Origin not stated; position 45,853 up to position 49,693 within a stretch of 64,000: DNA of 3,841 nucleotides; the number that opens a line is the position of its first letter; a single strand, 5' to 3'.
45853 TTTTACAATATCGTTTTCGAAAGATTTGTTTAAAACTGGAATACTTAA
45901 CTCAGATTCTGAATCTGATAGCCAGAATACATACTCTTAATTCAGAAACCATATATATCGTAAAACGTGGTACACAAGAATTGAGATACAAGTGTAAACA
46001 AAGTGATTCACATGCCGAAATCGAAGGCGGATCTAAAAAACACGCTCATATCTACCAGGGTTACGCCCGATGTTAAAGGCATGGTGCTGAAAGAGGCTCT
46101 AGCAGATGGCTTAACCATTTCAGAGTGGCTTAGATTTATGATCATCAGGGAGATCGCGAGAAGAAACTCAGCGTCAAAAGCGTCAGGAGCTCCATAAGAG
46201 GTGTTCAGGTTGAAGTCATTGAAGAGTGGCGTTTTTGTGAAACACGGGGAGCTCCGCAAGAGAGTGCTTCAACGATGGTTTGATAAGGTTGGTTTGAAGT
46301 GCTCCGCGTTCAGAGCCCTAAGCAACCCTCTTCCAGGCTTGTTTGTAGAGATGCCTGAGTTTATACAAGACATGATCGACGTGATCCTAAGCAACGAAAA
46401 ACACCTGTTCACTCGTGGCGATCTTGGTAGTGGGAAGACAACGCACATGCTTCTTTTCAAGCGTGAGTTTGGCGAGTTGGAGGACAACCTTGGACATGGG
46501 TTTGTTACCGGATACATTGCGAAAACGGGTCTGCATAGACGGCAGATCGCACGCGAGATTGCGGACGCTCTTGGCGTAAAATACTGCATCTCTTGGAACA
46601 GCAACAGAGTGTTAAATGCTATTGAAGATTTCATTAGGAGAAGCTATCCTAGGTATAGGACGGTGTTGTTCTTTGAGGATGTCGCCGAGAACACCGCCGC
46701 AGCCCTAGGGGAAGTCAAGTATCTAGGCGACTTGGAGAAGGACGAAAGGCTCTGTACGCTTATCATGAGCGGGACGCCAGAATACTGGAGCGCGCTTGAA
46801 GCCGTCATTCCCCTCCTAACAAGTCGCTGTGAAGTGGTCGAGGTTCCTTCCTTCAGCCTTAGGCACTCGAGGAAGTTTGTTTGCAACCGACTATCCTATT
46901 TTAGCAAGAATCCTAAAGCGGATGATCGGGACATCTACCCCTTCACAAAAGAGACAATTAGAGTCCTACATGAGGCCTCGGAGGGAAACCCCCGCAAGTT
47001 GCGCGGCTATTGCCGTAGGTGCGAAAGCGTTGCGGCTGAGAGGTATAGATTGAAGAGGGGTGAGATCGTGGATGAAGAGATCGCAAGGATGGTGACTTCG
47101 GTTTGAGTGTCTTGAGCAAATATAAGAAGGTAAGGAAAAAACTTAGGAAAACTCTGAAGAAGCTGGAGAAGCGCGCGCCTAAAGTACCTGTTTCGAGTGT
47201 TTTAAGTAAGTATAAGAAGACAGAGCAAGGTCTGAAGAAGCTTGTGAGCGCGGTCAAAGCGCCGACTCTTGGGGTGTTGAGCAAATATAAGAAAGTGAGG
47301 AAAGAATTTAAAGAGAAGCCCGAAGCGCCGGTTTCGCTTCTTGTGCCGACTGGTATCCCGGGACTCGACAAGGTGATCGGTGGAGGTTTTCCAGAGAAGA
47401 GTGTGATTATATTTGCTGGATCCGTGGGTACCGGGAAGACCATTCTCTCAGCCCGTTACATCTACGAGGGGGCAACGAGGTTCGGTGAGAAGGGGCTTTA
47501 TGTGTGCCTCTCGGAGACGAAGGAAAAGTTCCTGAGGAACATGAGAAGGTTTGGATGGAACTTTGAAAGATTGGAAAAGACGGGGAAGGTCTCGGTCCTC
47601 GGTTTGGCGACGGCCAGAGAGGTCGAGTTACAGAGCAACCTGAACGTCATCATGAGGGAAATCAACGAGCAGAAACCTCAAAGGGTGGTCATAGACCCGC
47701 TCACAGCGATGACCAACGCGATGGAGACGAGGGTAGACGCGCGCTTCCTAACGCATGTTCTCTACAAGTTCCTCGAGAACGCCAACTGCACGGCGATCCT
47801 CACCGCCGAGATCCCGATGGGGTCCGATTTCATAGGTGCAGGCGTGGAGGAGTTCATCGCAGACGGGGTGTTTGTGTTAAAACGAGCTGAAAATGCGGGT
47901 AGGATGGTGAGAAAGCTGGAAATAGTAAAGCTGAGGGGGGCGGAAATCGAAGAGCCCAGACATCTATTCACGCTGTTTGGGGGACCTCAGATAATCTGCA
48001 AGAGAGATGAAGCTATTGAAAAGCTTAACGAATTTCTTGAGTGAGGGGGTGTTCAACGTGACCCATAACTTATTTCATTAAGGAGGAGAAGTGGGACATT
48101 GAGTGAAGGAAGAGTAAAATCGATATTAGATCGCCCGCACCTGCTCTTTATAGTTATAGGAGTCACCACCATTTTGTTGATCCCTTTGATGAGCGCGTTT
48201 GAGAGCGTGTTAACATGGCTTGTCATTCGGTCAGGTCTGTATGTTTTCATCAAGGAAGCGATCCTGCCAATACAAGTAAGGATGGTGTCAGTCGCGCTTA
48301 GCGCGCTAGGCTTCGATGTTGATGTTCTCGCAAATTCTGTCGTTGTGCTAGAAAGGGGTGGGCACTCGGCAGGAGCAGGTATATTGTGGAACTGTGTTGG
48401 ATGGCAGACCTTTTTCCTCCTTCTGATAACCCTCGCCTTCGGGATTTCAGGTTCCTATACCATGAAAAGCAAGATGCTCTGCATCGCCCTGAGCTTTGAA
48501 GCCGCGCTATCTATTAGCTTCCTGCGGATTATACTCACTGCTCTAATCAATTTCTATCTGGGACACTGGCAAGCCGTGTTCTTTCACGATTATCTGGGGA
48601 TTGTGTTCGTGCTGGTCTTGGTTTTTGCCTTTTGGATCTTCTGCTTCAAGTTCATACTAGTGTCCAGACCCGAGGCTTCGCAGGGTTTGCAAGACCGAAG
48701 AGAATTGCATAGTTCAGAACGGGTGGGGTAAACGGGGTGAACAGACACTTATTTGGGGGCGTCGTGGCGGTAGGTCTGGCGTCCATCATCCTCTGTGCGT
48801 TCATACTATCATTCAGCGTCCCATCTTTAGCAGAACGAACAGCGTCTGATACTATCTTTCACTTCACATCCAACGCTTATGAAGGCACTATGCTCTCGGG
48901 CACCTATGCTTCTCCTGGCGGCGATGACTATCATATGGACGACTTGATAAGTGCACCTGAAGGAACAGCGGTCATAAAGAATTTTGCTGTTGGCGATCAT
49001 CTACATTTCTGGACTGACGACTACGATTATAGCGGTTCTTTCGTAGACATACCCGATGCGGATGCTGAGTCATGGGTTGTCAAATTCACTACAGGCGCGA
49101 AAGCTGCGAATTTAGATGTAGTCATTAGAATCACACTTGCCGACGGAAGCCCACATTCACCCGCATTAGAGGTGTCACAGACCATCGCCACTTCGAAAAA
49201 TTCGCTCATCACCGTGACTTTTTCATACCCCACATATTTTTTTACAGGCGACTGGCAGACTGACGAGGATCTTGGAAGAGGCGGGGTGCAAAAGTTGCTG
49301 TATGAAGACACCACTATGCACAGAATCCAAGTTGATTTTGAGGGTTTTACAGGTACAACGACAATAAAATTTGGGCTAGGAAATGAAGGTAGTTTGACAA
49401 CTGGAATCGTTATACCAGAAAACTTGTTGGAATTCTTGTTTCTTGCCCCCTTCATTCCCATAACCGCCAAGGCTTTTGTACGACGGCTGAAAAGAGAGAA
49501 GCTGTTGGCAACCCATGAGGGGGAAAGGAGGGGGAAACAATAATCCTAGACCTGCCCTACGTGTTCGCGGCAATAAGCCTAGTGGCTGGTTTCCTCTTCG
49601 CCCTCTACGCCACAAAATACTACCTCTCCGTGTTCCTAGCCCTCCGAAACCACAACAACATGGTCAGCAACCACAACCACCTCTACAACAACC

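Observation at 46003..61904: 16-kb overlap-coupled block resembling an archaeal version of bacterial exosortase/PEP-CTERM exopolysaccharide loci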

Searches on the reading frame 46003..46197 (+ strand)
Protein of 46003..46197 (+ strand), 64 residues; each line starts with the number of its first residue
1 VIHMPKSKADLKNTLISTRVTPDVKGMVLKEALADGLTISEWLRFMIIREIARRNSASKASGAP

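Call 6: search_protein_families(library=ncbifam, proteins=[window:46003-46197:+], max_evalue=0.01)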
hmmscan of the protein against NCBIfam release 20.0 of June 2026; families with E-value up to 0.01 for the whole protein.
window:46003-46197:+ (64 aa): 1 family
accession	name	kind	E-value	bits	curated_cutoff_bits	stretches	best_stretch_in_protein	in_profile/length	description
NF041264.1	MobA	equivalog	0.003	18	80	1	13-45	4-36/91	plasmid mobilization protein MobA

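Call 7: search_protein_families(library=pfam, proteins=[window:46003-46197:+], max_evalue=0.01)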
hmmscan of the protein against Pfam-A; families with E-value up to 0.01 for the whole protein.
window:46003-46197:+ (64 aa): 1 family
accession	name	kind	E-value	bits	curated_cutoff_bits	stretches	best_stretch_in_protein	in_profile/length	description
PF21983.2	NikA-like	-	0.00022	21.7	27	1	12-49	3-40/72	Mobilization protein NikA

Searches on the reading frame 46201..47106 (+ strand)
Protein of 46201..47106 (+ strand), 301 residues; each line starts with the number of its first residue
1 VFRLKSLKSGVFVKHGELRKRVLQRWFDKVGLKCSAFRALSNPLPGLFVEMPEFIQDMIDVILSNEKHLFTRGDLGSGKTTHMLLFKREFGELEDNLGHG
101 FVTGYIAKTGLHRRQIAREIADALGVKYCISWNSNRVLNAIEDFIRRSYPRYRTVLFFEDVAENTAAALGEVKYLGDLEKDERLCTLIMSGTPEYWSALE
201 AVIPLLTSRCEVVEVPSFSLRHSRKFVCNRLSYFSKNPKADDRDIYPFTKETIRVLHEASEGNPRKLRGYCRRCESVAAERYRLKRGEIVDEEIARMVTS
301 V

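Call 6: search_protein_families(library=ncbifam, proteins=[window:46201-47106:+], max_evalue=0.01)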
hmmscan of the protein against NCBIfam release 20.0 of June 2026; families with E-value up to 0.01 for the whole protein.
window:46201-47106:+ (301 aa): 2 families
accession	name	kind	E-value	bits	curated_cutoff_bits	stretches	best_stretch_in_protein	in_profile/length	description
TIGR03015.1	pepcterm_ATPase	hypoth_equivalog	3.3e-13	49.7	324.5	1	65-291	42-256/269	XrtA/PEP-CTERM system-associated ATPase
TIGR03841.1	F420_Rv3093c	subfamily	0.0053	16.2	213.65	0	89-144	230-284/298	LLM class F420-dependent oxidoreductase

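Call 7: search_protein_families(library=pfam, proteins=[window:46201-47106:+], max_evalue=0.01)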
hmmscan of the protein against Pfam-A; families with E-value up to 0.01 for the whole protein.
window:46201-47106:+ (301 aa): 1 family
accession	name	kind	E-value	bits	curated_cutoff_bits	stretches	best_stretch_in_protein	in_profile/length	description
PF13401.12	AAA_22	-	8.4e-08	33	27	1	66-196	5-127/130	AAA domain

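Call 51: find_homologous_proteins(query=window:46201-47106:+, max_evalue=0.001)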
Query window:46201-47106:+ (301 aa): 5 proteins with E <= 0.001 among 4758 candidates.
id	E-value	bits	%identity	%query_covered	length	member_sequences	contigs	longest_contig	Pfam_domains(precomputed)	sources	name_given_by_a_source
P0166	1.0e-197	674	99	99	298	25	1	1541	PF13401.13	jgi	-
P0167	2.5e-173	594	89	99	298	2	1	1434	PF13401.13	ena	-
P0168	1.7e-172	591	88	99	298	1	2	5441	PF13401.13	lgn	-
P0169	4.8e-170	583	87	99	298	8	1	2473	PF13401.13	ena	-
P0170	5.1e-63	231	39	98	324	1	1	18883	-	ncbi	ncbi:MAG: hypothetical protein ACFFER_01865 [Candidatus Thorarchaeota archaeon]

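Call 52: find_encoding_contigs(protein=P0170, flank=10000, max_places=3)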
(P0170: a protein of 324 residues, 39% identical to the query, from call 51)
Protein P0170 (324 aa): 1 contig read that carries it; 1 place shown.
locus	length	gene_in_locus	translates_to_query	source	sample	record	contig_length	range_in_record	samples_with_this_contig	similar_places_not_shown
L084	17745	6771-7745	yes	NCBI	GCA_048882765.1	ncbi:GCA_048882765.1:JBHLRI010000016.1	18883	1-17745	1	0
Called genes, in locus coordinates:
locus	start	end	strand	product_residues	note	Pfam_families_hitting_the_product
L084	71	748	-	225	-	PF01479:S4, PF01728:FtsJ (weak)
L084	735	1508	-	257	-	PF24872:DUF2110_N, PF09883:DUF2110, PF24873:DUF2110_C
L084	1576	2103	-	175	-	PF02002:TFIIE_alpha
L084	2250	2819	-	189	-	PF26602:HVO_2718_N, PF24250:HVO_2718, PF01381:HTH_3, PF12844:HTH_19 (weak)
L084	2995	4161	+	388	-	PF13191:AAA_16 (faint), PF21236:OB_PRS7 (faint), PF16450:Prot_ATP_ID_OB_C, PF17758:Prot_ATP_ID_OB_N (weak), PF00004:AAA, PF07728:AAA_5 (faint), PF17862:AAA_lid_3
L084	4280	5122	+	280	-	PF25133:TYW2_N_2, PF02475:TRM5-TYW2_MTfase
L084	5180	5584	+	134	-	PF01849:NAC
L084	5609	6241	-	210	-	PF01813:ATP-synt_D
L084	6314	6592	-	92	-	-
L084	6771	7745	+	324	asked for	-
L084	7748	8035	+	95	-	-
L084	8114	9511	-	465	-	PF13380:CoA_binding_2, PF13607:Succ_CoA_lig, PF19045:Ligase_CoA_2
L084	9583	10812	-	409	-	-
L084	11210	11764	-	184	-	-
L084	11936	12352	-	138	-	-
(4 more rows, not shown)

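Call 65: search_solved_structures(query=window:46201-47106:+, max_evalue=0.01)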
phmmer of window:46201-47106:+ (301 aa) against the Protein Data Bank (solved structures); distinct sequences matched with E-value up to 0.01: 0.

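Call 71: find_related_loci(query=A6, collection=metagenome_contigs, flank=7000)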
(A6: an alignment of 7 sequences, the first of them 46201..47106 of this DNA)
Query A6 (301 aa) in metagenome_contigs; peptide patterns used: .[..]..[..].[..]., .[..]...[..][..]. (x = any residue, [..] = any of these).
547 stretches matched a pattern; 16 encode a relative of the query (tblastn E <= 1e-3); 16 distinct loci.
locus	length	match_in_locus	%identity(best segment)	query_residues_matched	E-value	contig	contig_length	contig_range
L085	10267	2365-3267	96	1-301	0e+0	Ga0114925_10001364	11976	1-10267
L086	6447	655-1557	93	1-301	0e+0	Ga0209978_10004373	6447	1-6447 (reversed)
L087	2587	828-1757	40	6-299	3e-76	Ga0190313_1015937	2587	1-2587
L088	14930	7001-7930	40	6-299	7e-75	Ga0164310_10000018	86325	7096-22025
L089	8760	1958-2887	41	6-299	1e-74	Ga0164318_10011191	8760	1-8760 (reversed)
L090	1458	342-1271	40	6-299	8e-77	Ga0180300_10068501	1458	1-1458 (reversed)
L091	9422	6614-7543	38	6-299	3e-71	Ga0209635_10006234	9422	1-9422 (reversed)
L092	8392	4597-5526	38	6-299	8e-71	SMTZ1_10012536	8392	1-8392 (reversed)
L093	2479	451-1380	38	6-299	1e-71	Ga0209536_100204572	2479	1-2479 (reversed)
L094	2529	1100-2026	39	6-298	9e-72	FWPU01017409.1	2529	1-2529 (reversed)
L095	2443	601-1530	38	6-299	1e-70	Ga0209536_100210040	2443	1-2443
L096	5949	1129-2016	38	6-285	2e-67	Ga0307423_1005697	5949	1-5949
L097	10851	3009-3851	39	35-299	5e-62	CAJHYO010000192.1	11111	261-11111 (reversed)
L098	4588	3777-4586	37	6-259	9e-59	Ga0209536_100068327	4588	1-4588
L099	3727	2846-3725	40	6-294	5e-45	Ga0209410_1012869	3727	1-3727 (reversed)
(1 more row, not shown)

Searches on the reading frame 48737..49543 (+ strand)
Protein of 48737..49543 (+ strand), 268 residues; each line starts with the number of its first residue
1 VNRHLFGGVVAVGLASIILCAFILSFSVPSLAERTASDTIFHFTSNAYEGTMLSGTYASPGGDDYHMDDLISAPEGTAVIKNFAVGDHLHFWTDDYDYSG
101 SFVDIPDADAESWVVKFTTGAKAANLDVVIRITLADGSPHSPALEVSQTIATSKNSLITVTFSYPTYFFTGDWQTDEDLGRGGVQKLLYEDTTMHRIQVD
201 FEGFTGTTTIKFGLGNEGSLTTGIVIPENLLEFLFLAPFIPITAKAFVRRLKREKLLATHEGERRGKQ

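Call 6: search_protein_families(library=ncbifam, proteins=[window:48737-49543:+], max_evalue=0.01)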
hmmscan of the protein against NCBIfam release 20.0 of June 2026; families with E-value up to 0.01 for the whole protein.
window:48737-49543:+ (268 aa): 0 families

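Call 7: search_protein_families(library=pfam, proteins=[window:48737-49543:+], max_evalue=0.01)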
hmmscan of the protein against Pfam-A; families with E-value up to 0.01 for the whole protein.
window:48737-49543:+ (268 aa): 0 families

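Call 37: find_homologous_proteins(query=window:48737-49543:+, max_evalue=0.001)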
Query window:48737-49543:+ (268 aa): 9 proteins with E <= 0.001 among 1218 candidates.
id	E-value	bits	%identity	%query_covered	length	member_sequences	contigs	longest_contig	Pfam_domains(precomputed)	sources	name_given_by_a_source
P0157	1.8e-175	599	99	100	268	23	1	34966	-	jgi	-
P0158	1.9e-149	514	85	100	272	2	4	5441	-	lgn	-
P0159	5.3e-148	509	85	100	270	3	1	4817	-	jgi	jgi:hypothetical protein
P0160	5.5e-147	506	88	97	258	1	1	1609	-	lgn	-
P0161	1.3e-102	361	81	75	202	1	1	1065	-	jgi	-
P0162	4.5e-52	195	45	100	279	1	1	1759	-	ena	-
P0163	2.6e-23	101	36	100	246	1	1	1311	-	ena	-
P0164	4.3e-23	100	34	100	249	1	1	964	-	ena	-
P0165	2.8e-17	81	33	100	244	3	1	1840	-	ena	-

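Call 47: find_encoding_contigs(protein=P0157, flank=10000, max_places=3)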
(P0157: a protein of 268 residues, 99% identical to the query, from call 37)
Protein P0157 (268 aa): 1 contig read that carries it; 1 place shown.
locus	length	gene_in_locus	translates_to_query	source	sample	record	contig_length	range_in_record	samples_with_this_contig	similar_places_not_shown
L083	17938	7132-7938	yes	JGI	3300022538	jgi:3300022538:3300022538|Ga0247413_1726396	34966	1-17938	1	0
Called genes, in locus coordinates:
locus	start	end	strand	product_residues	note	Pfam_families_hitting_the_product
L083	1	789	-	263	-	?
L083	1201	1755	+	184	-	-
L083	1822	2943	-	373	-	PF01950:FBPase_3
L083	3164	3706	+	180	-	-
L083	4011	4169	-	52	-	-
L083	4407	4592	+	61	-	-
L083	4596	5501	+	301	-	PF13401:AAA_22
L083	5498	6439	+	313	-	PF13481:AAA_25, PF06745:ATPase, PF23442:DUF7125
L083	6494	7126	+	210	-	-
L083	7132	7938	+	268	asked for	-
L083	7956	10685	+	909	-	PF00535:Glycos_transf_2, PF13641:Glyco_tranf_2_3 (weak), PF05120:GvpG (faint), PF13632:Glyco_trans_2_3, PF13641:Glyco_tranf_2_3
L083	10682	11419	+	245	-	PF00535:Glycos_transf_2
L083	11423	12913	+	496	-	PF13231:PMT_2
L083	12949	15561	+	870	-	PF10131:PTPS_related (weak)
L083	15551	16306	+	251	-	PF13489:Methyltransf_23, PF13847:Methyltransf_31, PF08241:Methyltransf_11, PF08242:Methyltransf_12, PF13649:Methyltransf_25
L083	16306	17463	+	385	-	PF04055:Radical_SAM, PF13353:Fer4_12 (faint)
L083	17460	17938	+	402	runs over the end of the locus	PF13439:Glyco_transf_4, PF13579:Glyco_trans_4_4 (weak), PF00534:Glycos_transf_1, PF13692:Glyco_trans_1_4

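Call 61: predict_structure(alignment_id=A5)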
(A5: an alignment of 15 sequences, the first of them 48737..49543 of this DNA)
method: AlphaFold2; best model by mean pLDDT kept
length: 268 residues; sequences in the alignment: 15
mean_pLDDT: 49.2   pTM: 0.35
mean pLDDT of the five models: 49.2, 47.9, 46.9, 46.5, 46.5
residues with pLDDT >= 90: 0; 70-90: 25; 50-70: 122; < 50: 121
segments of 3 or more residues with pLDDT < 50: 27-80, 94-110, 141-143, 169-171, 176-189, 211-230
pLDDT, mean of each block of 10 residues (from residue 1): 58 75 54 29 34 29 26 39 54 40 40 54 58 54 54 56 51 49 48 55 55 32 34 61 72 66 52
secondary structure, 60 per line:
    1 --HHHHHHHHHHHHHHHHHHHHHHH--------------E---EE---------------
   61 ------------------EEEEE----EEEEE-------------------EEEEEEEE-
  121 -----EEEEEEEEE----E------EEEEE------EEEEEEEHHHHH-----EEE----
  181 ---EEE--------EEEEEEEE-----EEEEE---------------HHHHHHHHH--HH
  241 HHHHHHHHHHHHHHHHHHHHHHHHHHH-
elements in order: H3-25 E79-83 E88-92 E112-119 E126-134 E146-150 E157-163 H164-168 E174-176 E184-186 E195-202 E208-212 H228-236 H239-267
